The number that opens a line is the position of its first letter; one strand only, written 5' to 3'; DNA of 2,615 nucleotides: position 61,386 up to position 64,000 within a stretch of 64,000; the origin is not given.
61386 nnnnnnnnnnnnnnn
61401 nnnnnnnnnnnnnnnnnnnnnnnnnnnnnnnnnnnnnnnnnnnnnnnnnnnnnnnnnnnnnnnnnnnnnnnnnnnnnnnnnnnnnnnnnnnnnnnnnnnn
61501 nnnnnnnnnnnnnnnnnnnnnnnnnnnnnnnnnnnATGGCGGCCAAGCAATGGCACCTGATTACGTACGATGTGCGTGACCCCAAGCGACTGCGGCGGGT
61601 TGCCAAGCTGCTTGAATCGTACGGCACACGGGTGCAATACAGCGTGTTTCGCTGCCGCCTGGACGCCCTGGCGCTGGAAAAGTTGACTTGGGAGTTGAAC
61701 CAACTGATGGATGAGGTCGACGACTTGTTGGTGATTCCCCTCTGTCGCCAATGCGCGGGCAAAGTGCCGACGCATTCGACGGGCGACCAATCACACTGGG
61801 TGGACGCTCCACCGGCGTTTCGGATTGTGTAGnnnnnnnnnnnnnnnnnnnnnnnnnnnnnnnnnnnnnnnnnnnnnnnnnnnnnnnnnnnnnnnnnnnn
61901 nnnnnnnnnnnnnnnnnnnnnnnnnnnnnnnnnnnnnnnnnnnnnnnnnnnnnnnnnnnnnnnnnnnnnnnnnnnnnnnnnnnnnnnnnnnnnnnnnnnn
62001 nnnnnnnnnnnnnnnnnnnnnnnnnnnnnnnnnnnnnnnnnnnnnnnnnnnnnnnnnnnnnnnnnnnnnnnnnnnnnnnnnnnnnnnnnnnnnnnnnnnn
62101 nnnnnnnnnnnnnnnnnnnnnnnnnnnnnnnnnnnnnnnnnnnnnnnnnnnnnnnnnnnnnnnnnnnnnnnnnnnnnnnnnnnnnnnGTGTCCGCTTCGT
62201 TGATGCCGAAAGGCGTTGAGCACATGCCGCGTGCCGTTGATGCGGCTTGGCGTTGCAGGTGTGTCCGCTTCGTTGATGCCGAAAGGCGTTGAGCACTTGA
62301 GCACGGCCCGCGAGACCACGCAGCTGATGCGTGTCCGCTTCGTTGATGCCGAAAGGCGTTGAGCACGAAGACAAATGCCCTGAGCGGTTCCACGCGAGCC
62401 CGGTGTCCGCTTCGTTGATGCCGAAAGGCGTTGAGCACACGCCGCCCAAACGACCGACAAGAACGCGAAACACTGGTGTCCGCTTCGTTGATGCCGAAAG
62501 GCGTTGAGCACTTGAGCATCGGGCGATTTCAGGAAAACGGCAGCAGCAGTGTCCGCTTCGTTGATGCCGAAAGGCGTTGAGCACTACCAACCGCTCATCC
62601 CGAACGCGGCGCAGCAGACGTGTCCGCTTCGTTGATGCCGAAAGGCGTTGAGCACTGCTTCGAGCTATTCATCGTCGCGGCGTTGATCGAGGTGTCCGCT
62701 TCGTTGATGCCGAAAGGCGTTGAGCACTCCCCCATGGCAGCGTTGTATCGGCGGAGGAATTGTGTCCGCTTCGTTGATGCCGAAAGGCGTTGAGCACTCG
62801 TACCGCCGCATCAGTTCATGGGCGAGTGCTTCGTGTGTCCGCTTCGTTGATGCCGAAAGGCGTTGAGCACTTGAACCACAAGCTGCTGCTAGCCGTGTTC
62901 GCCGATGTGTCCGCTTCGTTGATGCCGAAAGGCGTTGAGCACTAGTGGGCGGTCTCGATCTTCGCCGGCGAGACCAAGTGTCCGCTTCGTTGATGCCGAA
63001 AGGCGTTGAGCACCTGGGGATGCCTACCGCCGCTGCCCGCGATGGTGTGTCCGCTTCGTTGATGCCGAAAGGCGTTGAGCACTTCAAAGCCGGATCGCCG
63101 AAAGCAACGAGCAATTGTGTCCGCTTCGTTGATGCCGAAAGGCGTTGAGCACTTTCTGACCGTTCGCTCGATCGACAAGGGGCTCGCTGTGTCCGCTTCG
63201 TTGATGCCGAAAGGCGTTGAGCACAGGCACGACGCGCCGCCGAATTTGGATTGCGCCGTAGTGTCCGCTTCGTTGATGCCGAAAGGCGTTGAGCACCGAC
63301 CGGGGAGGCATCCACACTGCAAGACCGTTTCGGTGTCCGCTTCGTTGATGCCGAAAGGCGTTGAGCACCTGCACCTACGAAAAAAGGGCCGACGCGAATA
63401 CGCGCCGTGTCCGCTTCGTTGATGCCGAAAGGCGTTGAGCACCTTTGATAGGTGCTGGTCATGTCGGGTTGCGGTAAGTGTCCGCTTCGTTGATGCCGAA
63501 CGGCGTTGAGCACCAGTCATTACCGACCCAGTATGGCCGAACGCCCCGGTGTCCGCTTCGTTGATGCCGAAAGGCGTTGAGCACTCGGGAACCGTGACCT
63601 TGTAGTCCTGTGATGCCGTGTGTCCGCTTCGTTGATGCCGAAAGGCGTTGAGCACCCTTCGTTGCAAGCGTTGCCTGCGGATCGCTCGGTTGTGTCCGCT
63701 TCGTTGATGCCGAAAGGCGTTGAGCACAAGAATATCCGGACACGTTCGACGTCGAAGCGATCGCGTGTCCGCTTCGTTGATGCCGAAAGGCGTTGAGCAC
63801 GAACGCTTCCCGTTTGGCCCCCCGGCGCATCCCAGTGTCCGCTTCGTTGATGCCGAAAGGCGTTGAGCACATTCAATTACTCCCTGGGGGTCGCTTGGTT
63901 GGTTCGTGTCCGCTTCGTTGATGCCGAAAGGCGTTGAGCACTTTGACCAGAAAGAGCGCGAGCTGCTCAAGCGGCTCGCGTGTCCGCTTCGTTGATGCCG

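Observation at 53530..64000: Type I CRISPR-Cas with cas6-cas3-cas8-cas7-cas5-cas4/cas1-cas2 order (I-B / former I-MYXAN-like), Cas4-Cas1 fusion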

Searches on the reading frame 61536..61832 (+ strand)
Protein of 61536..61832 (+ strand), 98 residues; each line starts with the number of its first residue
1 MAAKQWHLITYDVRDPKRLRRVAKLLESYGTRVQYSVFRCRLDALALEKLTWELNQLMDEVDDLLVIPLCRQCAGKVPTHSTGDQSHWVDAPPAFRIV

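Call 6: search_protein_families(library=ncbifam, proteins=[window:61536-61832:+], max_evalue=0.01)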
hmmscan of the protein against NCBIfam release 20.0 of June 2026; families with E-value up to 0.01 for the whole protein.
window:61536-61832:+ (98 aa): 1 family
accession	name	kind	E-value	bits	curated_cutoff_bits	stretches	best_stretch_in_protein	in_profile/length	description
TIGR01573.1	cas2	equivalog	5.4e-16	58.6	24.5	1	7-77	3-78/96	CRISPR-associated endonuclease Cas2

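Call 7: search_protein_families(library=pfam, proteins=[window:61536-61832:+], max_evalue=0.01)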
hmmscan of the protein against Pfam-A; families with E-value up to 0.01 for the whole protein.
window:61536-61832:+ (98 aa): 1 family
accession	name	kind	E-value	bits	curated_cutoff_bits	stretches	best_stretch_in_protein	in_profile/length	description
PF09827.14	CRISPR_Cas2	-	2.3e-22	79.4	23.8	1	6-76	2-73/74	CRISPR associated protein Cas2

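Call 8: search_protein_families(library=padloc, proteins=[window:61536-61832:+], max_evalue=0.01)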
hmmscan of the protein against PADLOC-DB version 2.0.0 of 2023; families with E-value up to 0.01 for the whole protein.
window:61536-61832:+ (98 aa): 22 families
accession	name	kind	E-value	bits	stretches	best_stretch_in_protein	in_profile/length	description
PDLC02078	Cas2b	-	3.6e-33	111.4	1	4-98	2-94/94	-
PDLC01338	Cas2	-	8.5e-22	75.5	1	8-77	2-69/76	"CAS-I,CAS-II,CAS-III,CAS-IV,CAS-V,CAS-VI; acquisition_2"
PDLC01649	Cas2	-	3.1e-21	73.5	1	6-73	2-69/70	"CAS-I,CAS-II,CAS-III,CAS-IV,CAS-V,CAS-VI; acquisition_2"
PDLC01756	Cas2g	-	6.3e-21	72.2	1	5-67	4-66/96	-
PDLC02074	Cas2_IIIb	-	1.2e-20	71.4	1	8-77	4-73/86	-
PDLC01443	Cas2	-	1e-19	68.8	1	7-77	3-72/86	"CAS-I,CAS-II,CAS-III,CAS-IV,CAS-V,CAS-VI; acquisition_2"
PDLC02027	Cas2d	-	5.6e-19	66.4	1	8-80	4-77/89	-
PDLC00936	Cas2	-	7.3e-18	62.8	1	8-75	2-73/83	Cas2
PDLC01251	Cas2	-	3.7e-17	60.4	1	7-76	3-72/84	"CAS-I,CAS-II,CAS-III,CAS-IV,CAS-V,CAS-VI; acquisition_2"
PDLC00935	Cas2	-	1.4e-16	58.6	1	7-77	3-78/96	CRISPR-associated endonuclease Cas2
PDLC01751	Cas2c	-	1e-15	56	1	8-80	4-81/95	-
PDLC01525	Cas2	-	1.9e-11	42.5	1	8-75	4-72/90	"CAS-I,CAS-II,CAS-III,CAS-IV,CAS-V,CAS-VI; acquisition_2"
PDLC01748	Cas2_IIIa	-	2.7e-11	41.9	1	8-67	4-62/88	-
PDLC01749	Cas2b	-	2.3e-10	38.8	1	8-67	4-62/87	-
PDLC02076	Cas2b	-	1.5e-08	32.9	1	8-67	4-62/87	-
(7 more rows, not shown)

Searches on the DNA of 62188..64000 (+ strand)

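Call 16: search_dna_similar(query=window:62188-64000:+, collection=phages, mode=distant, max_evalue=10, max_rows=20)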
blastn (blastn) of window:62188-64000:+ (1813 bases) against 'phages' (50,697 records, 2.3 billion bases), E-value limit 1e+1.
Records with a match: 17; places in all: 17; records where one place covers at least 80% of the query: 0.
Best place of each record, by identity: 90-95% 11; 80-90% 6.
By first word of the organism name: Pseudomonas 6; Burkholderia 4; Mycobacterium 3; Gordonia 2; Rhizobium 1; Streptomyces 1.
By host as written in the record: Mycobacterium smegmatis mc2 155 3; Burkholderia sp. 2; Pseudomonas syringae 2; Pseudomonas syringae pv. actinidiae K7#8 2; Rhizobium etli TAL182 1; Gordonia terrae 3612 1; Gordonia rubripertincta NRRL B-16540 1; Burkholderia thailandensis E131 1; and 4 more.
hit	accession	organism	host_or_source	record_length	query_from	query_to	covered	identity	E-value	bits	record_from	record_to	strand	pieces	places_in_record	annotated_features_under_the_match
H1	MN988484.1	Rhizobium phage RHph_Y60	Rhizobium etli TAL182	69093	1038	1079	2%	83.3%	2e+0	42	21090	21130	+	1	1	concanavalin A-like lectin/glucanase protein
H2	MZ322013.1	Gordonia phage AikoCarson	Gordonia terrae 3612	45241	482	514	2%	90.9%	5e-1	44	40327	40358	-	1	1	59: RepA-like helicase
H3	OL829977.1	Gordonia phage Amok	Gordonia rubripertincta NRRL B-16540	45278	482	514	2%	90.9%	5e-1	44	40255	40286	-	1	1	59: DNA primase/helicase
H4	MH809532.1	Burkholderia phage phiE131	Burkholderia thailandensis E131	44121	1329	1362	2%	85.3%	7e+0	40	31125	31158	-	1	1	hypothetical protein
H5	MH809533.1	Burkholderia phage phiE058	Burkholderia thailandensis E058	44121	1329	1362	2%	85.3%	7e+0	40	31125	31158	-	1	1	hypothetical protein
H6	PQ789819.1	Burkholderia phage vB_E192a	Burkholderia sp.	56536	1329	1362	2%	85.3%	7e+0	40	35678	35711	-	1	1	DNA methyltransferase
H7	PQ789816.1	Burkholderia phage vB_E159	Burkholderia sp.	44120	1329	1362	2%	85.3%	7e+0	40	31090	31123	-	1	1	hypothetical protein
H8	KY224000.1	Mycobacterium phage Rich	Mycobacterium smegmatis mc2 155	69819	974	1003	2%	90.0%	2e+0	42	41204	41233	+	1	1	45: lysin A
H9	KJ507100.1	Pseudomonas phage phiPSA1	Pseudomonas syringae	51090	388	415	2%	92.9%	5e-1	43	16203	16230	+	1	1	integrase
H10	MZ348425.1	Pseudomonas phage psageB2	soil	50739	388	415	2%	92.9%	5e-1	43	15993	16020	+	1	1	putative integrase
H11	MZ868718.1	Pseudomonas phage psageK9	Pseudomonas syringae pv. actinidiae K7#8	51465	388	415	2%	92.9%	5e-1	43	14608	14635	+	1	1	integrase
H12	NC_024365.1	Pseudomonas phage phiPSA1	Pseudomonas syringae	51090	388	415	2%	92.9%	5e-1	43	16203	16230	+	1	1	tyrosine-type recombinase/integrase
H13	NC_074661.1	Pseudomonas phage psageK9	Pseudomonas syringae pv. actinidiae K7#8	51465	388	415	2%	92.9%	5e-1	43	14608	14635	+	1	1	integrase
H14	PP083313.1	Pseudomonas phage PSA-2T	Pseudomonas syringae pv. actinidiae ...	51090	388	415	2%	92.9%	5e-1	43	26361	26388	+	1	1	integrase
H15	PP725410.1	Streptomyces phage GiJojo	Streptomyces mirabilis NRRL B-2400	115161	950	978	2%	89.7%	7e+0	40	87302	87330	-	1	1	154: hypothetical protein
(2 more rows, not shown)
